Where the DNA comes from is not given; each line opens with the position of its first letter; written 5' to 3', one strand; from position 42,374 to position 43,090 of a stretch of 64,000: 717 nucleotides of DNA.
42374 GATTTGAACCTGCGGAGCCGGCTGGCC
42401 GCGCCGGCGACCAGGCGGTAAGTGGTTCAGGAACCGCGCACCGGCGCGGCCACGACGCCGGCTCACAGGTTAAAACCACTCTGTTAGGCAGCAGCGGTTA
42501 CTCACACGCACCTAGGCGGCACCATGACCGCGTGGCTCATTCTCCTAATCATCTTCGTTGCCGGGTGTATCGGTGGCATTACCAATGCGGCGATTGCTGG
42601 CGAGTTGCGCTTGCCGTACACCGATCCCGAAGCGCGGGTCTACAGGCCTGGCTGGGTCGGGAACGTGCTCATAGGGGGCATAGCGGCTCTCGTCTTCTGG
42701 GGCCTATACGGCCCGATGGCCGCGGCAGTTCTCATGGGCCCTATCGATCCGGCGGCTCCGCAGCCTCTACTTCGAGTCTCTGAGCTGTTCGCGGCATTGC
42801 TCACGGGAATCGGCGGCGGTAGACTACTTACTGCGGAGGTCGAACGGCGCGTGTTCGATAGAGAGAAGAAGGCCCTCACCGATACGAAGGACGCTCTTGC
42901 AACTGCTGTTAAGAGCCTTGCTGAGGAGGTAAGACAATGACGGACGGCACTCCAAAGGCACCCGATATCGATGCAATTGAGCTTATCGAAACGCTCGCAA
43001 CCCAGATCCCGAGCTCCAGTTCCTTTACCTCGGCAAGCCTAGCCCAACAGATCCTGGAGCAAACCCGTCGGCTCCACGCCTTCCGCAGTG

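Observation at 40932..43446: Low-GC island organised like an integrase-less integron cassette array with four ORFs of unknown function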

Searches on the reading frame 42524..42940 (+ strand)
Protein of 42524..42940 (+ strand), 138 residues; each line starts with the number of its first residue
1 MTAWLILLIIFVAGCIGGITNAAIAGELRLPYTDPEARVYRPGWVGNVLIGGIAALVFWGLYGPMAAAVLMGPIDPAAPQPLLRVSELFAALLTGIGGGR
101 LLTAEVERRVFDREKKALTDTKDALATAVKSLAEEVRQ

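Call 7: search_protein_families(library=pfam, proteins=[window:42524-42940:+], max_evalue=1)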
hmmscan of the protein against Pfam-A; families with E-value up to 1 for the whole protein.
window:42524-42940:+ (138 aa): 1 family
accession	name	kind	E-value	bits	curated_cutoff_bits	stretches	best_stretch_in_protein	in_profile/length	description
PF20303.3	YLATT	-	0.59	10.4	26.7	1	4-24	3-23/107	YEATS-Like-Associating Three TM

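Call 8: search_protein_families(library=padloc, proteins=[window:42524-42940:+], max_evalue=1)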
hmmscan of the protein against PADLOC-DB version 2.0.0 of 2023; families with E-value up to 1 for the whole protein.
window:42524-42940:+ (138 aa): 0 families

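Call 9: search_protein_families(library=ncbifam, proteins=[window:42524-42940:+], max_evalue=1)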
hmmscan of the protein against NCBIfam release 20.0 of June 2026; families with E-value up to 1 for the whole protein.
window:42524-42940:+ (138 aa): 2 families
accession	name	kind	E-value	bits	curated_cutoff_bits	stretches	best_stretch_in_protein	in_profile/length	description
NF045684.1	tet_MFS_65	exception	0.0054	16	800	1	7-66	88-150/383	tetracycline efflux MFS transporter Tet(65)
NF041635.1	STM3941_fam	subfamily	0.24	11.3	40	1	3-59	7-54/157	STM3941 family protein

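Call 28: find_homologous_proteins(query=window:42524-42940:+, max_evalue=0.001)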
Query window:42524-42940:+ (138 aa): 82 proteins with E <= 0.001 among 418 candidates.
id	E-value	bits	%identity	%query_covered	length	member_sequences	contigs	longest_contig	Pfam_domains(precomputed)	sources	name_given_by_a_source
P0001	1.3e-82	292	100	100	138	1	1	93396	-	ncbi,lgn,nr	ncbi:MAG: hypothetical protein Q8Q85_07080 [Gemmatimonadales bacterium]|nr:hypothetical protein [Gem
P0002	1.7e-61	224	76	99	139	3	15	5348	-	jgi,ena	-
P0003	5.8e-60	219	72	99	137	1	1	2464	-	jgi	jgi:hypothetical protein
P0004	2.6e-59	217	74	97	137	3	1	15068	-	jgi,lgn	-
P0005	1.9e-58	214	72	98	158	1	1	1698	-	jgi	jgi:hypothetical protein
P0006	2.2e-58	214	70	98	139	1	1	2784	-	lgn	-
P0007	2.1e-56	207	67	100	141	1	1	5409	-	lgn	-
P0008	5.8e-56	206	66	99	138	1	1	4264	-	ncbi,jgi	jgi:hypothetical protein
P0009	6.8e-56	206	72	97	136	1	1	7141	-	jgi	jgi:hypothetical protein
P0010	9.3e-56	205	67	98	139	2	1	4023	-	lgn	-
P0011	2.3e-55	204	68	96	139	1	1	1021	-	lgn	-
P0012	3.6e-55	203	68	97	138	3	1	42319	-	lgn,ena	-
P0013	5.1e-55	203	68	96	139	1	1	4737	-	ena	-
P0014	6.2e-54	199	69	96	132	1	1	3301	-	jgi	jgi:hypothetical protein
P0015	3.9e-53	197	65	98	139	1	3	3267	-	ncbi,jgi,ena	-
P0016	3.3e-51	191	60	96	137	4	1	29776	-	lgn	-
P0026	8.8e-47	176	64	98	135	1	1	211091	-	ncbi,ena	-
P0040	1.5e-37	146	54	96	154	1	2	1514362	-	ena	-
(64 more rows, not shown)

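Call 29: find_encoding_contigs(protein=P0026, flank=10000, max_places=3)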
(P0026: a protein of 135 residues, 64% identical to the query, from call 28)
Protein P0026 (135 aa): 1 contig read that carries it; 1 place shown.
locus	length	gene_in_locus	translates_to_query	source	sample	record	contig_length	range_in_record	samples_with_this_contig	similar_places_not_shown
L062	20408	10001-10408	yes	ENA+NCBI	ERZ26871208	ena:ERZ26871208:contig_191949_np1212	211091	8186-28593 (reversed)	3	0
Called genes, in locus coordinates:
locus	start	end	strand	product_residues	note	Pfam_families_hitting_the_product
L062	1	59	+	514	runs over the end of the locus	PF02463:SMC_N (weak), PF13175:AAA_15 (weak), PF13476:AAA_23, PF13304:AAA_21 (faint)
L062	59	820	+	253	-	-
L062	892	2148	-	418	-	-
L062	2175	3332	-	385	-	-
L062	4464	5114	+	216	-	-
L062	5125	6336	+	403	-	-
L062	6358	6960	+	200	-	-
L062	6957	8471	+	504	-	PF00004:AAA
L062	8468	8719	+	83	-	-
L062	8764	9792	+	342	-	PF01041:DegT_DnrJ_EryC1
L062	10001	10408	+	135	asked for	-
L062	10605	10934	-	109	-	-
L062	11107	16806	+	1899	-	PF02368:Big_2 (weak), PF22359:Big-like (faint), PF02368:Big_2 (weak), PF07705:CARDB (faint)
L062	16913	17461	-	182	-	PF00583:Acetyltransf_1, PF13673:Acetyltransf_10, PF13508:Acetyltransf_7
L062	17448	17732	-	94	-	-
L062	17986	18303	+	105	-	-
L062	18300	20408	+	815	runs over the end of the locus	PF01935:DUF87 (weak), PF10412:TrwB_AAD_bind (faint)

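Call 30: find_encoding_contigs(protein=P0040, flank=10000, max_places=3)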
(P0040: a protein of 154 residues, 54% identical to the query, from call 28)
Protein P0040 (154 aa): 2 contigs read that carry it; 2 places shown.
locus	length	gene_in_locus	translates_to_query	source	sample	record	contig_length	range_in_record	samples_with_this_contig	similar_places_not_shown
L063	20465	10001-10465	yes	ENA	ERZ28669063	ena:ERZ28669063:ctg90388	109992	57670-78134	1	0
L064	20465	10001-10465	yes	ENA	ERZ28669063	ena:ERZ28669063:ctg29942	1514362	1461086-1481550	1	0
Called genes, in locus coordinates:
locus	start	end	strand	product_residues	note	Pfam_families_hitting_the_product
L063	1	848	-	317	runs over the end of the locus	PF07592:DDE_Tnp_ISAZ013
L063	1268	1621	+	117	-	PF00515:TPR_1 (faint), PF07719:TPR_2 (faint), PF13428:TPR_14 (faint), PF14559:TPR_19 (weak)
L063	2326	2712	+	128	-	-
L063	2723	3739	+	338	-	-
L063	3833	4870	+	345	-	PF00211:Guanylate_cyc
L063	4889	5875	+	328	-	PF13546:DDE_5 (weak), PF04693:DDE_Tnp_2 (faint), PF01609:DDE_Tnp_1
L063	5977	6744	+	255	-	PF13174:TPR_6 (faint), PF12895:ANAPC3 (faint), PF13428:TPR_14 (faint), PF21033:RMD1-3 (faint), PF00515:TPR_1 (faint), PF07719:TPR_2 (faint), PF13181:TPR_8 (faint), PF13432:TPR_16 (weak), +4 more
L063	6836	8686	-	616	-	PF00211:Guanylate_cyc, PF13181:TPR_8 (faint), PF13428:TPR_14 (faint), PF14559:TPR_19 (faint), PF25063:ARM_TT21_C (faint), PF00515:TPR_1 (faint), PF07719:TPR_2 (faint), PF13414:TPR_11 (weak), +2 more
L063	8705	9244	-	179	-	PF13358:DDE_3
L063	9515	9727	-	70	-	PF13384:HTH_23 (weak)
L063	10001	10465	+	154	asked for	-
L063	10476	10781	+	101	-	-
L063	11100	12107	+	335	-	PF13546:DDE_5 (weak), PF04693:DDE_Tnp_2 (faint), PF01609:DDE_Tnp_1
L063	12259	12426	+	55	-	-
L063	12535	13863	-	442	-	PF00211:Guanylate_cyc, PF13414:TPR_11 (faint)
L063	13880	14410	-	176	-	PF13424:TPR_12 (faint)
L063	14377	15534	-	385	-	PF13424:TPR_12 (faint)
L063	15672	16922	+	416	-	PF01609:DDE_Tnp_1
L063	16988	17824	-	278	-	PF13191:AAA_16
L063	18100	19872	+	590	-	-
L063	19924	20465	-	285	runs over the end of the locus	PF00211:Guanylate_cyc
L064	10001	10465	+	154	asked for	-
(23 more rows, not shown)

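Call 31: find_encoding_contigs(protein=P0012, flank=10000, max_places=3)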
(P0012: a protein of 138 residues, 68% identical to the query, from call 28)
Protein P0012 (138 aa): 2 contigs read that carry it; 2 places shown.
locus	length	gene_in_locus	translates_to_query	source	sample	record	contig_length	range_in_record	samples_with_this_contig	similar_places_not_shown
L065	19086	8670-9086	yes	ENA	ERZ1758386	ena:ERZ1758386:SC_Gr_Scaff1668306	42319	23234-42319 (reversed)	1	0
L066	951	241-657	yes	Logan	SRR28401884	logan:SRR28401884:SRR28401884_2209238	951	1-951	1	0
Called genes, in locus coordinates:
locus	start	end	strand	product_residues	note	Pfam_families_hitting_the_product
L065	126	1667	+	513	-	PF01464:SLT, PF01476:LysM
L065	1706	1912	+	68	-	-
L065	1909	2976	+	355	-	-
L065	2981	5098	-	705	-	PF03704:BTAD, PF13191:AAA_16, PF13401:AAA_22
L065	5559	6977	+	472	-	PF03315:SDH_beta, PF03313:SDH_alpha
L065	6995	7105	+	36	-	-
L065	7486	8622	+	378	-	PF14659:Phage_int_SAM_3 (weak), PF00589:Phage_integrase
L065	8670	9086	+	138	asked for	-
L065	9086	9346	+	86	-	-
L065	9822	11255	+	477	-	-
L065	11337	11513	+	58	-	-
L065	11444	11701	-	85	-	-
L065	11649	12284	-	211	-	-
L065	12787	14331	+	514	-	-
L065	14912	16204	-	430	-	PF25390:WD40_RLD, PF13540:RCC1_2 (weak), PF25390:WD40_RLD, PF13540:RCC1_2 (weak), PF00415:RCC1 (weak), PF13540:RCC1_2 (weak)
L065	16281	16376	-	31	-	-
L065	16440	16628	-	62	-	-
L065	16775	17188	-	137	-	-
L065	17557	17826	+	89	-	-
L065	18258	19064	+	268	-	PF12146:Hydrolase_4 (faint), PF00561:Abhydrolase_1 (faint), PF12695:Abhydrolase_5, PF12697:Abhydrolase_6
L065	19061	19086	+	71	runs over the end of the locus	-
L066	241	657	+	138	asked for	-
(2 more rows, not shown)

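Call 35: find_encoding_contigs(protein=P0004, flank=10000, max_places=3)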
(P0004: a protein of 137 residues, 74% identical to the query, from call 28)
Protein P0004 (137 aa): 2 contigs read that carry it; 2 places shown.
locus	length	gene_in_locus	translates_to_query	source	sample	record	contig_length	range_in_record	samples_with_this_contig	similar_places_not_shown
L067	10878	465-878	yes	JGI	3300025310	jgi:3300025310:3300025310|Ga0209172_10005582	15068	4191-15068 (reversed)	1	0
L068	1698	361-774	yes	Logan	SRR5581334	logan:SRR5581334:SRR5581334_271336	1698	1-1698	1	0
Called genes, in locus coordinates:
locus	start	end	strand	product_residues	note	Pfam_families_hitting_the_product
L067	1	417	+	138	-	?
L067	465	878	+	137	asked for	-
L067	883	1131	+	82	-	-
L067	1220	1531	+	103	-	-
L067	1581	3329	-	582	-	PF14522:Cytochrome_C7 (faint), PF14537:Cytochrom_c3_2 (faint), PF22113:Mtrc-MtrF_II-IV_dom (faint), PF09699:Paired_CXXCH_1 (faint), PF13442:Cytochrome_CBB3, PF13447:Multi-haem_cyto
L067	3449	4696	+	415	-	PF13372:Alginate_exp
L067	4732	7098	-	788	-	PF02687:FtsX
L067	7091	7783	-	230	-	PF02463:SMC_N (faint), PF00005:ABC_tran, PF13304:AAA_21 (faint)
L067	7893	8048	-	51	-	PF06769:YoeB_toxin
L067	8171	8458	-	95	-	PF02604:PhdYeFM_antitox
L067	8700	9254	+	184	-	-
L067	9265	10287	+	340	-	PF06580:His_kinase, PF02518:HATPase_c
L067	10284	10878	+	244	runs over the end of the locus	PF00072:Response_reg, PF04397:LytTR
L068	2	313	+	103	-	?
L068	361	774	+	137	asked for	-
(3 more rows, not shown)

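Call 36: find_encoding_contigs(protein=P0002, flank=10000, max_places=6)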
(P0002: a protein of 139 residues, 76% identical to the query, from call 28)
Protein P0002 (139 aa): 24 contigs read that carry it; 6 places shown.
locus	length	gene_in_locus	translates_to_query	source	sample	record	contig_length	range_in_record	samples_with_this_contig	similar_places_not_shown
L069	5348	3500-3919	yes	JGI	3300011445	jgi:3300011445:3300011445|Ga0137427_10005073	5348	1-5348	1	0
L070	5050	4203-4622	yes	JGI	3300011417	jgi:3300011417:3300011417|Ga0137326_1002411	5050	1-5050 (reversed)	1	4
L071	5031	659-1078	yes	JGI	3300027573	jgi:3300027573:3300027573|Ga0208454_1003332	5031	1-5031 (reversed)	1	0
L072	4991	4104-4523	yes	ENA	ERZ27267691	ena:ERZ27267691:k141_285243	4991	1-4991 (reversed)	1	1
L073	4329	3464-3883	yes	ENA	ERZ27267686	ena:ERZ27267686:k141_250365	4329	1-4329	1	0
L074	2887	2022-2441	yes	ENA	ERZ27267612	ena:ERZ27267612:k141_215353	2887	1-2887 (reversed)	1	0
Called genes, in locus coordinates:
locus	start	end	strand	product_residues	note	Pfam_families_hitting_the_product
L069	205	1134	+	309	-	PF00165:HTH_AraC, PF12833:HTH_18, PF00165:HTH_AraC (weak)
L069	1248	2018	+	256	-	PF00106:adh_short, PF08659:KR (weak), PF13561:adh_short_C2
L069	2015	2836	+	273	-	PF00106:adh_short, PF01370:Epimerase (weak), PF08643:DUF1776 (weak), PF08659:KR, PF13460:NAD_binding_10 (weak), PF13561:adh_short_C2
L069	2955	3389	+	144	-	-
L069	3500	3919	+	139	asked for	-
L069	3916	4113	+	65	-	-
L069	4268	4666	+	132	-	-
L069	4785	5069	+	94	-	PF04365:BrnT_toxin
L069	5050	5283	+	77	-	-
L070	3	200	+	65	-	?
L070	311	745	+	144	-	-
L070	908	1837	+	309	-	PF00165:HTH_AraC, PF12833:HTH_18, PF00165:HTH_AraC (weak)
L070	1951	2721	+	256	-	PF00106:adh_short, PF08659:KR (weak), PF13561:adh_short_C2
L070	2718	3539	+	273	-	PF00106:adh_short, PF01370:Epimerase (weak), PF08643:DUF1776 (weak), PF08659:KR, PF13460:NAD_binding_10 (weak), PF13561:adh_short_C2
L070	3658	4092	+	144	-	-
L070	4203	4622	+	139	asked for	-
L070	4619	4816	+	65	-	-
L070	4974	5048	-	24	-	?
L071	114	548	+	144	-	-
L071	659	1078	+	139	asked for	-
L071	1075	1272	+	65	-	-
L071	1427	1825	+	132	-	-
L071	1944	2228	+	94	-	PF04365:BrnT_toxin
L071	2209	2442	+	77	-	-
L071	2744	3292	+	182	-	-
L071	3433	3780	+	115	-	-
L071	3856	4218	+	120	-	-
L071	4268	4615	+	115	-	-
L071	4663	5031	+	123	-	?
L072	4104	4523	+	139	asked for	-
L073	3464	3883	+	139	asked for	-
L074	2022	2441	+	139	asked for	-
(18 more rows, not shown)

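Call 37: find_encoding_contigs(protein=P0016, flank=10000, max_places=3)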
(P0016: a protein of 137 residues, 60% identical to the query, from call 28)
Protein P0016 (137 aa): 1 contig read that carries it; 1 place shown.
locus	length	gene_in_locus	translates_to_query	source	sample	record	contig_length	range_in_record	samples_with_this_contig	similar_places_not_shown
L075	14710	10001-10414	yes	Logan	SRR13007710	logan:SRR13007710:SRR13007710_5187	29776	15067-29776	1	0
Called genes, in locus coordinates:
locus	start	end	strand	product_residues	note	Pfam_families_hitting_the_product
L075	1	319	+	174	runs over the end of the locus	-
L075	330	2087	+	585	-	-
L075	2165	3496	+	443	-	-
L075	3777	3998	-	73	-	-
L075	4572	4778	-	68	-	-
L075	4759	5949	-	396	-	-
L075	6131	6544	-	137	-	-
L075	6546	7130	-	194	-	-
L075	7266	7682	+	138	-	PF14452:Multi_ubiq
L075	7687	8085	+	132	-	PF14462:Prok-E2_E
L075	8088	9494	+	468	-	PF00899:ThiF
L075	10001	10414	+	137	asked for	-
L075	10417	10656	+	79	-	-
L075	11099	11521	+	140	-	-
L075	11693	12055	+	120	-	-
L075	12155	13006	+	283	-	-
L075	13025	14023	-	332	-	PF03695:UPF0149, PF02810:SEC-C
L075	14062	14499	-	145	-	PF01381:HTH_3 (faint), PF13560:HTH_31 (weak)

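Call 81: predict_structure(alignment_id=A4)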
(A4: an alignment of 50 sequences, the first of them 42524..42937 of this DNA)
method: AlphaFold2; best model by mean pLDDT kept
length: 138 residues; sequences in the alignment: 50
mean_pLDDT: 84.8   pTM: 0.58
mean pLDDT of the five models: 84.8, 84.3, 83.2, 78.7, 75.1
residues with pLDDT >= 90: 44; 70-90: 82; 50-70: 12; < 50: 0
segments of 3 or more residues with pLDDT < 50: none
pLDDT, mean of each block of 10 residues (from residue 1): 89 95 89 88 90 88 83 75 83 73 67 86 93 92
secondary structure, 60 per line:
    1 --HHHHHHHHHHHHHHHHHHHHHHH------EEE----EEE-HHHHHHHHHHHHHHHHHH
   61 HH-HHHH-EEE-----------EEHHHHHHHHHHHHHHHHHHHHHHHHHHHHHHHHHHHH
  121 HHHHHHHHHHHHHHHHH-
elements in order: H3-25 E32-34 E39-41 H43-62 H64-67 E69-71 H85-137

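Call 87: fold_search(model_id=the predicted structure, library=pdb)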
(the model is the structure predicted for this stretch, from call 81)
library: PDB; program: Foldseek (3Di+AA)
matches with E <= 10: 15; with E <= 0.001: 0
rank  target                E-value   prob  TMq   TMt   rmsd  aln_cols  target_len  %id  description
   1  8sur_A                2.6e+00  0.07  0.21  0.07  12.1       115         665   16  TMEM16F bound with Niclosamide (released 2023-09-06)
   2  7xqj_A                3.0e+00  0.05  0.20  0.15  12.5       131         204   18  Hemichannel-focused structure of C-terminal truncated connexin43/Cx43/GJA1 gap junction intercellular channel in POPE  (released 2023-01-25)
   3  6qpc_A                3.8e+00  0.07  0.24  0.08  12.1       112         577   15  Cryo-EM structure of calcium-bound mTMEM16F lipid scramblase in nanodisc (released 2019-03-06)
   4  6p49_A                4.5e+00  0.06  0.24  0.08  12.2       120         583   12  Cryo-EM structure of calcium-bound TMEM16F in nanodisc with supplement of PIP2 in Cl2 (released 2019-07-24)
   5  9qls                  5.8e+00  0.05  0.18  0.04  10.7       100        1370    9  Human dysferlin (1-2017) in the lipid-free, Ca2+-bound state (released 2025-06-04)
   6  6c6l_A                5.8e+00  0.03  0.18  0.06   9.2        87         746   10  Yeast Vacuolar ATPase Vo in lipid nanodisc (released 2018-03-21)
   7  9la7_A                6.6e+00  0.07  0.14  0.08   7.7        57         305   12  Arabidopsis GORK consensus structure (released 2025-07-16)
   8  5ygq_B                6.6e+00  0.05  0.16  0.08   9.3        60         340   22  Crystal Structure of Ferredoxin NADP+ Oxidoreductase from Rhodopseudomonas palustris (released 2018-09-26)
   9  8wtz_B                7.0e+00  0.03  0.14  0.07   9.2        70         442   16  potassium outward rectifier channel SKOR (released 2024-04-10)
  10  7xq9_A                7.4e+00  0.02  0.19  0.14  13.4       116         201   17  Structure of connexin43/Cx43/GJA1 gap junction intercellular channel in GDN detergents at pH ~8.0 (released 2023-01-25)
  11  6lyg_A                8.4e+00  0.04  0.27  0.17  14.6       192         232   11  Cryo-EM structure of the calcium homeostasis modulator 1 channel (released 2020-10-07)
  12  9n4l_D                8.4e+00  0.03  0.22  0.05  19.5       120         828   13  Composite map for GluK2 in the apo state with asymmetric ligand binding domain (released 2025-09-17)
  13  8gf5_C                8.9e+00  0.08  0.22  0.08   7.6        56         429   18  McrD binds asymmetrically to methyl-coenzyme M reductase improving active site accessibility during assembly (released 2023-06-28)
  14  8wxk_C                8.9e+00  0.02  0.12  0.06  12.9        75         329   19  Crystal Structure of UDP-Glucose 4-Epimerase (all4713) with UDP-glucose and NAD from Nostoc sp. PCC 7120 (released 2024-10-30)
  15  8wui_B                9.5e+00  0.02  0.22  0.10   9.1       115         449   15  SKOR D312N L271P double mutation (released 2024-04-10)

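Call 94: search_protein_families(library=pfam, alignment_id=A4, max_evalue=1)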
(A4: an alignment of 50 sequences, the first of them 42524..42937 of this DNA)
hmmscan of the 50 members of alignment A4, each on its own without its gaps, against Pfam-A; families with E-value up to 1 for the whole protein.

A. member 1, window:42524-42937:+ (138 aa): 1 family
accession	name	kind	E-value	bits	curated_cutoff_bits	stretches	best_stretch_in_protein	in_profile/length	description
PF20303.3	YLATT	-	0.59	10.4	26.7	1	4-24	3-23/107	YEATS-Like-Associating Three TM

B. families by the number of members that match (of 50 scanned): 20 families
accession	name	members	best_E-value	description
PF20303.3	YLATT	40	0.014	YEATS-Like-Associating Three TM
PF14074.11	DUF4257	19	0.0005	Protein of unknown function (DUF4257)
PF03073.20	TspO_MBR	4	0.0092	TspO/MBR family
PF19605.4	DUF6110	2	0.077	Family of unknown function (DUF6110)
PF18920.5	DUF5671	2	0.13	Domain of unknown function (DUF5671)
PF23923.1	DUF7262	1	0.0014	Family of unknown function (DUF7262)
PF07155.17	ECF-ribofla_trS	1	0.0028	ECF-type riboflavin transporter, S component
PF03862.18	SpoVAC_SpoVAEB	1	0.0085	SpoVAC/SpoVAEB sporulation membrane protein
PF08294.17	TIM21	1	0.014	TIM21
PF02028.23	BCCT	1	0.026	BCCT, betaine/carnitine/choline family transporter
PF19352.4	TetR_C_38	1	0.035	Tetracyclin repressor-like, C-terminal domain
PF08776.16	VASP_tetra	1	0.044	VASP tetramerisation domain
PF04207.17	MtrD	1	0.045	Tetrahydromethanopterin S-methyltransferase, subunit D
PF13263.12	PHP_C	1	0.053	PHP-associated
PF05440.17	MtrB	1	0.069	Tetrahydromethanopterin S-methyltransferase subunit B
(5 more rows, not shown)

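Call 98: fold_search(model_id=the predicted structure, library=viral)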
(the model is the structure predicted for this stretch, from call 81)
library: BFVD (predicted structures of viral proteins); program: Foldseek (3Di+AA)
matches with E <= 10: 74; with E <= 0.001: 0
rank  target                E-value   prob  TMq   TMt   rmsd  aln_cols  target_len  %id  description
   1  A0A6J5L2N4            9.7e-01  0.15  0.25  0.17  15.6       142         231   13  Uncharacterized protein [uncultured Caudovirales phage]
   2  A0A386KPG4            1.2e+00  0.11  0.23  0.16  16.6       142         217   17  Uncharacterized protein [Microbacterium phage ValentiniPuff]
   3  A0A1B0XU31            1.6e+00  0.11  0.25  0.09  25.7       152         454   16  (no name in the UniProt tables at hand)
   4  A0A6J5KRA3            1.7e+00  0.06  0.17  0.16  15.5        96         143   20  dATP/dGTP diphosphohydrolase N-terminal domain-containing protein [uncultured Caudovirales phage]
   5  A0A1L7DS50            1.8e+00  0.08  0.19  0.13  11.9        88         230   22  dATP/dGTP diphosphohydrolase N-terminal domain-containing protein [Ralstonia phage phiAp1]
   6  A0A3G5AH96            2.2e+00  0.12  0.24  0.12  12.2        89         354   11  RING-type domain-containing protein [Sylvanvirus sp.]
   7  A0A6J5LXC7            2.3e+00  0.09  0.23  0.19  12.3       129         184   13  Uncharacterized protein [uncultured Caudovirales phage]
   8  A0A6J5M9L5            2.4e+00  0.08  0.18  0.30   6.6        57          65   19  Uncharacterized protein [uncultured Caudovirales phage]
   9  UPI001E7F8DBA         2.9e+00  0.09  0.29  0.23   7.8       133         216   14  (no name look-up for this kind of identifier)
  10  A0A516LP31            3.3e+00  0.15  0.28  0.47   7.3        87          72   13  (no name in the UniProt tables at hand)
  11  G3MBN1                3.5e+00  0.11  0.32  0.27   8.8       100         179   13  Gp165 [Bacillus phage G]
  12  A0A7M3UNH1            3.5e+00  0.06  0.22  0.19  12.4       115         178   12  Uncharacterized protein [Pyramimonas orientalis virus 01B]
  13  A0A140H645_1          3.8e+00  0.14  0.27  0.04  10.6        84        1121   14  (no name in the UniProt tables at hand)
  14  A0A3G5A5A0            3.8e+00  0.08  0.28  0.06  10.3       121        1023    7  DNA primase/polymerase bifunctional N-terminal domain-containing protein [Harvfovirus sp.]
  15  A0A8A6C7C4            3.8e+00  0.05  0.20  0.23  12.6       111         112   14  (no name in the UniProt tables at hand)
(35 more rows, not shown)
